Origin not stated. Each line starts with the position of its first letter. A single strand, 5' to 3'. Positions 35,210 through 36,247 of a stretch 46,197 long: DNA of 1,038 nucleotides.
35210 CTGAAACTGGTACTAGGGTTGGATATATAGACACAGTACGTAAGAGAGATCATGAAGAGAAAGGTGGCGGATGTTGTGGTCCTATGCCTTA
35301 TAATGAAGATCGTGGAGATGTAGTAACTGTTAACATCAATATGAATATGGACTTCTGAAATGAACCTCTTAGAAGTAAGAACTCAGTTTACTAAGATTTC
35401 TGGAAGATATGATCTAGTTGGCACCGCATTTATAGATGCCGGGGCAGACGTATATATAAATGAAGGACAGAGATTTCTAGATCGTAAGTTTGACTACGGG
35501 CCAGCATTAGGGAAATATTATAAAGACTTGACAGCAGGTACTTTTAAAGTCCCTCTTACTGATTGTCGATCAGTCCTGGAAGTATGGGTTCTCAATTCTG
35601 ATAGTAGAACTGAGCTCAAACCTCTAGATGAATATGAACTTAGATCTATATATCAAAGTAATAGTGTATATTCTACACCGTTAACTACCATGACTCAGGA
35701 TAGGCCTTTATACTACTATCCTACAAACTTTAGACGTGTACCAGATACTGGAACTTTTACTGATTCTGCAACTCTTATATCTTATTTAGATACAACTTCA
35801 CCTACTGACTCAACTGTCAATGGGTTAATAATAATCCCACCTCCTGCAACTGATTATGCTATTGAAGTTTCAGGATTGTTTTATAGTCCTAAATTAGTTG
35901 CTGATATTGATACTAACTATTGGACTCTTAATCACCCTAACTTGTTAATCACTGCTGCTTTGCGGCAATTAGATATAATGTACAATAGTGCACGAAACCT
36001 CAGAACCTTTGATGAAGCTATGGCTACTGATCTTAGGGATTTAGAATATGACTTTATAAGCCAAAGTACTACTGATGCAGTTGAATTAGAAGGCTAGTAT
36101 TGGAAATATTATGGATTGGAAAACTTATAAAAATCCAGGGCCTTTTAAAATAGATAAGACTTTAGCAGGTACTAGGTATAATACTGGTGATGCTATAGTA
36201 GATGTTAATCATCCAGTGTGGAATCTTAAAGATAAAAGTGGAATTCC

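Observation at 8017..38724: Nine co-oriented copies of a 29-bp quasi-palindromic intergenic motif (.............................)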

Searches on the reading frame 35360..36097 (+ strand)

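Call 66: search_protein_families(library=pfam, proteins=[window:35360-36097:+], max_evalue=0.01)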
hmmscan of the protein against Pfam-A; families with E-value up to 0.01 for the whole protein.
window:35360-36097:+ (245 aa): 1 family
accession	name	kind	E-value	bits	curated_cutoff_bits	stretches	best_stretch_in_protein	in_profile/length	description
PF24175.2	SU10_adaptor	-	1.9e-10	41.9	27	1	2-228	2-181/194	SU10 adaptor protein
